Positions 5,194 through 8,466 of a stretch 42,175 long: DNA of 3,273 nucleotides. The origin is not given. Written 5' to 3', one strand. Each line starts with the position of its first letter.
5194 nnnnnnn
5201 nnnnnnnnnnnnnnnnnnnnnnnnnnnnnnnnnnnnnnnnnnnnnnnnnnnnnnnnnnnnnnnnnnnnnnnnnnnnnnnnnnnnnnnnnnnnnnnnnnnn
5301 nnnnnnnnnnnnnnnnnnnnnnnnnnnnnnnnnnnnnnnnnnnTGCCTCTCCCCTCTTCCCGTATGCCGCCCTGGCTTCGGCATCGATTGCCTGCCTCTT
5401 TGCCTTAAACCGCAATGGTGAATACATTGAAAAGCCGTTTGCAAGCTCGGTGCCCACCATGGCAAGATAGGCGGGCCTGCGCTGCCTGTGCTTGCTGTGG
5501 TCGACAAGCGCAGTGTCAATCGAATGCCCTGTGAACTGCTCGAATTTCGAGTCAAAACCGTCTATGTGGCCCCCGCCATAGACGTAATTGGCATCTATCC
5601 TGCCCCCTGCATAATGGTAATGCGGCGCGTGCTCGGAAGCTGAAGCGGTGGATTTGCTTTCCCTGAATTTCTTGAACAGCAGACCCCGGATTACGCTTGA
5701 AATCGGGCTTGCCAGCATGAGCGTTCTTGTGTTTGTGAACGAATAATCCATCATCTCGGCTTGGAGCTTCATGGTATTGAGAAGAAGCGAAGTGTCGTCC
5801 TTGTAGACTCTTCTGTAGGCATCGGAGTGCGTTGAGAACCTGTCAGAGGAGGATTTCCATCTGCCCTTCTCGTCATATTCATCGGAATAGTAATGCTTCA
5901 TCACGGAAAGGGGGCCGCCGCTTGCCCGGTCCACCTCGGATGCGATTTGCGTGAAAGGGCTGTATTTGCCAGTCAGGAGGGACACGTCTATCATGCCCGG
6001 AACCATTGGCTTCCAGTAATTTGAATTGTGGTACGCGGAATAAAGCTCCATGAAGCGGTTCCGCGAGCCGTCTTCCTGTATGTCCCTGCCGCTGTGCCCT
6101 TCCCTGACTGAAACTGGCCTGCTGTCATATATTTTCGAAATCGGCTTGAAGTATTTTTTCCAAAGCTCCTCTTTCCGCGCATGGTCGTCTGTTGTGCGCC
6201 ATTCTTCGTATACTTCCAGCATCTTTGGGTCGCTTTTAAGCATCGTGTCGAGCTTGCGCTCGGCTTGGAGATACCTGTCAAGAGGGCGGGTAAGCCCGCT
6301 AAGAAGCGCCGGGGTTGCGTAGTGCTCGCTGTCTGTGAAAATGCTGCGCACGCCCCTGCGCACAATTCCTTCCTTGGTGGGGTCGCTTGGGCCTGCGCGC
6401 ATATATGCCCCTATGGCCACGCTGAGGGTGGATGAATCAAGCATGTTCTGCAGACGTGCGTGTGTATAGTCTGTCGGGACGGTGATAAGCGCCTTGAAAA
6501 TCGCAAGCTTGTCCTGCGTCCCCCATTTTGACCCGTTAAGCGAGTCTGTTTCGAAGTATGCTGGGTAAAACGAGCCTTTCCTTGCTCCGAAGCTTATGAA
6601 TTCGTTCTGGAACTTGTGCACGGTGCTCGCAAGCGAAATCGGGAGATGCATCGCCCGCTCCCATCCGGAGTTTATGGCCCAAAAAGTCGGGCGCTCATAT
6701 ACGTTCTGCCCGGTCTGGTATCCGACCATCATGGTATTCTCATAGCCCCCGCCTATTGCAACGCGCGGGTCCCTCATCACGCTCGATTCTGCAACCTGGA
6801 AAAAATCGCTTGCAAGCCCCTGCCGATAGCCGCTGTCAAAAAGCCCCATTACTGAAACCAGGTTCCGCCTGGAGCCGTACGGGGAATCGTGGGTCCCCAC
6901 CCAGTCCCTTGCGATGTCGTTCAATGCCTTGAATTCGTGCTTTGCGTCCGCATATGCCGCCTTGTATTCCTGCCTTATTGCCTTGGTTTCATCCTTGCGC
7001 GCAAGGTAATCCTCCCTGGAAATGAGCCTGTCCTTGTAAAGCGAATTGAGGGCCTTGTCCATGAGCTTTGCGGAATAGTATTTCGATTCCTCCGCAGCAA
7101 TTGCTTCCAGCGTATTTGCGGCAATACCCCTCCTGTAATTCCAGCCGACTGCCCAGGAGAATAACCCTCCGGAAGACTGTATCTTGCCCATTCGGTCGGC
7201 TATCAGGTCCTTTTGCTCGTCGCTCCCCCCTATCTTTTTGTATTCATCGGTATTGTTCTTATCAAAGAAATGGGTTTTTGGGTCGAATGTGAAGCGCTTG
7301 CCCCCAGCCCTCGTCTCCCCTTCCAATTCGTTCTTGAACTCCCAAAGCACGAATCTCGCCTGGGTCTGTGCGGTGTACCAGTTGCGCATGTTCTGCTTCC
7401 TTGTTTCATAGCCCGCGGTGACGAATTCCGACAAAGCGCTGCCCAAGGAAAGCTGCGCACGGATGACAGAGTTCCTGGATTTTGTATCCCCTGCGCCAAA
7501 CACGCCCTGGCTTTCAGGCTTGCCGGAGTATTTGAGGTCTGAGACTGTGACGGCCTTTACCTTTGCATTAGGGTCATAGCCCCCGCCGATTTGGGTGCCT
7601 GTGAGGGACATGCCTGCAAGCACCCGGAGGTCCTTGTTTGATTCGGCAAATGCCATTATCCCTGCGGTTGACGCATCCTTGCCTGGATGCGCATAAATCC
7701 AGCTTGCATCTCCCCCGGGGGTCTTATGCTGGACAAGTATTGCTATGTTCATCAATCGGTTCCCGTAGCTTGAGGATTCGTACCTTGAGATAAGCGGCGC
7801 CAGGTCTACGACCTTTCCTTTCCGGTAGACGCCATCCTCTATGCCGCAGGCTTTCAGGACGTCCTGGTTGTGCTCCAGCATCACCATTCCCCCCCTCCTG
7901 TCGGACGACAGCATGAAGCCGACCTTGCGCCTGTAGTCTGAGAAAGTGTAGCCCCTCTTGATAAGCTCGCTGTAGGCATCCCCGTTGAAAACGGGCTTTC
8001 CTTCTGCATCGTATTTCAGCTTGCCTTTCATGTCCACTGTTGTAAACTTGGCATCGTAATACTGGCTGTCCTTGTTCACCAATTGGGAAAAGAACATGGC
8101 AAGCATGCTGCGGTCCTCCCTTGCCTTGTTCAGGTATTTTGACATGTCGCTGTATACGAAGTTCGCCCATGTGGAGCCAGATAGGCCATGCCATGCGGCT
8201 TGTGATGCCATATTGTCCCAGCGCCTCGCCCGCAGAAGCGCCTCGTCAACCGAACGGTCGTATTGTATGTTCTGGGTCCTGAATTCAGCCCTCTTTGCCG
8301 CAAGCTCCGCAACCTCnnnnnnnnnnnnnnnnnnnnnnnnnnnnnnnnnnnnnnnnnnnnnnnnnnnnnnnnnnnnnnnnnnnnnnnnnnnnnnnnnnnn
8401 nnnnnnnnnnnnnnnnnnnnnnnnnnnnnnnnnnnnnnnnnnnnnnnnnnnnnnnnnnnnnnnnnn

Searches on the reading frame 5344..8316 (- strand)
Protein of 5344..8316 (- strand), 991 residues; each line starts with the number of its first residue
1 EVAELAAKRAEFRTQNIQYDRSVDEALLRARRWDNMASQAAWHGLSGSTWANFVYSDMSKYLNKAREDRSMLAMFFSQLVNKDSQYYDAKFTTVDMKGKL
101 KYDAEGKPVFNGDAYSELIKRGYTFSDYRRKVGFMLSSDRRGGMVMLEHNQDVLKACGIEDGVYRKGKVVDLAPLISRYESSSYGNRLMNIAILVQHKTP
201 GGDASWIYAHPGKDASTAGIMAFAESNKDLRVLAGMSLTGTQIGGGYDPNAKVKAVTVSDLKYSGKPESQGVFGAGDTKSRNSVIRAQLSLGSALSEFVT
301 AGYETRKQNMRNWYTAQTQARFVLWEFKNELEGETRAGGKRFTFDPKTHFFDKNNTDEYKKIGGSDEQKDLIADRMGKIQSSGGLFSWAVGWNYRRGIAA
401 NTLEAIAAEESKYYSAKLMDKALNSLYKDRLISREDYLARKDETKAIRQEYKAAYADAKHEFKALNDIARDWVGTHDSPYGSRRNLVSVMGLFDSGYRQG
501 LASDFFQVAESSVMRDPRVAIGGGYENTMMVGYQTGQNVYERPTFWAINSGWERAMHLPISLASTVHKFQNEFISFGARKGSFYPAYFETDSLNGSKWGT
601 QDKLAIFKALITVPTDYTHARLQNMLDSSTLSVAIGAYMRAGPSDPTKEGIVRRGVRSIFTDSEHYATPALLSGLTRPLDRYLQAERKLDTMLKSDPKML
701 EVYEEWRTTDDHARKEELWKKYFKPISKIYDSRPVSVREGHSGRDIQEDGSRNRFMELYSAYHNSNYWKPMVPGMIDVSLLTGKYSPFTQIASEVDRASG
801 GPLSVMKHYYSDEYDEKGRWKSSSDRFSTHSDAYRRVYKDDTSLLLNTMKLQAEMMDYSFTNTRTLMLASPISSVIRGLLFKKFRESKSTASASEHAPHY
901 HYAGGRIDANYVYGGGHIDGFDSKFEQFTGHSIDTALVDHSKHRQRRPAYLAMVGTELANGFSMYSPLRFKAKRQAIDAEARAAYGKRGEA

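Call 77: predict_structure(alignment_id=A8)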
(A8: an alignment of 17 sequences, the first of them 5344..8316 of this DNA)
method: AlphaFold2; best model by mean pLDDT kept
length: 991 residues; sequences in the alignment: 17
mean_pLDDT: 49.0   pTM: 0.28
mean pLDDT of the five models: 49.0, 47.6, 45.8, 43.9, 42.2
residues with pLDDT >= 90: 0; 70-90: 117; 50-70: 321; < 50: 553
segments of 3 or more residues with pLDDT < 50: 1-61, 125-131, 137-142, 161-167, 181-185, 264-282, 284-286, 288-308, 333-365, 375-401, 472-484, 491-618, 676-680, 730-777, 779-783, 831-974, 981-991
pLDDT, mean of each block of 10 residues (from residue 1): 35 36 42 39 31 40 56 68 64 76 78 74 47 49 51 52 49 62 49 66 61 58 61 64 55 63 45 45 48 38 42 57 60 43 32 40 48 47 39 44 58 76 82 84 81 70 55 41 49 40 39 37 35 36 31 34 41 38 30 32 30 42 59 67 60 71 58 54 59 72 81 77 62 42 32 33 33 44 52 57 62 62 58 39 34 27 25 32 30 29 29 30 36 38 35 38 35 48 42 30
secondary structure, 60 per line:
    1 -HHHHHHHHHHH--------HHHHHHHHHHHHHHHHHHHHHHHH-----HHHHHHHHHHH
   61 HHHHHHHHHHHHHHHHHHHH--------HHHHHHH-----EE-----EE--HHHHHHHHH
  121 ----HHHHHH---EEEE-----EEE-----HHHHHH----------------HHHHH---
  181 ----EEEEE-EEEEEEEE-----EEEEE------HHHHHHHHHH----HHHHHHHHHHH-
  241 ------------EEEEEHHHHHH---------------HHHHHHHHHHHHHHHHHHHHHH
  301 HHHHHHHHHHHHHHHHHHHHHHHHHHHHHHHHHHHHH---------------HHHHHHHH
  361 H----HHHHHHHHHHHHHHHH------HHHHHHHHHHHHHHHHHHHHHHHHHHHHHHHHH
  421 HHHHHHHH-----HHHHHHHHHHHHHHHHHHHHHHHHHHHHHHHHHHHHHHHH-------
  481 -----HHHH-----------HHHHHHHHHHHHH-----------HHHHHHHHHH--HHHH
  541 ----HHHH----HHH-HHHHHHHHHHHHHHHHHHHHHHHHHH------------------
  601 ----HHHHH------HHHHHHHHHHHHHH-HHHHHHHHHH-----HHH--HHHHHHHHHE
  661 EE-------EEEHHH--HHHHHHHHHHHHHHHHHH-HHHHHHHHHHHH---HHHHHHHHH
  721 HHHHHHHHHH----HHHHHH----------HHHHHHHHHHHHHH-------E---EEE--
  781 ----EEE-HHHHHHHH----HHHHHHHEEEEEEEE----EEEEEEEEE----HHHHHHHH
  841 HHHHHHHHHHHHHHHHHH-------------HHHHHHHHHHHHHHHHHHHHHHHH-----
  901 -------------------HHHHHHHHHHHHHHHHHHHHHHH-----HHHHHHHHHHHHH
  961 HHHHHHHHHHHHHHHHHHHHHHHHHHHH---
elements in order (helices of 4 or more, strands of 3 or more residues): H2-12 H21-44 H50-80 H89-95 H112-120 H125-130 E134-137 E143-145 H151-156 H173-177 E185-189 E191-198 E204-208 H215-224 H229-239 E253-257 H258-263 H279-337 H353-361 H366-381 H388-428 H434-473 H486-489 H501-513 H525-534 H537-540 H545-548 H557-582 H605-609 H616-629 H631-640 H651-659 E660-662 E670-672 H678-695 H697-708 H712-730 H735-740 H751-764 E776-778 E785-787 H789-796 H801-807 E808-815 E820-828 H833-858 H872-895 H920-942 H948-988
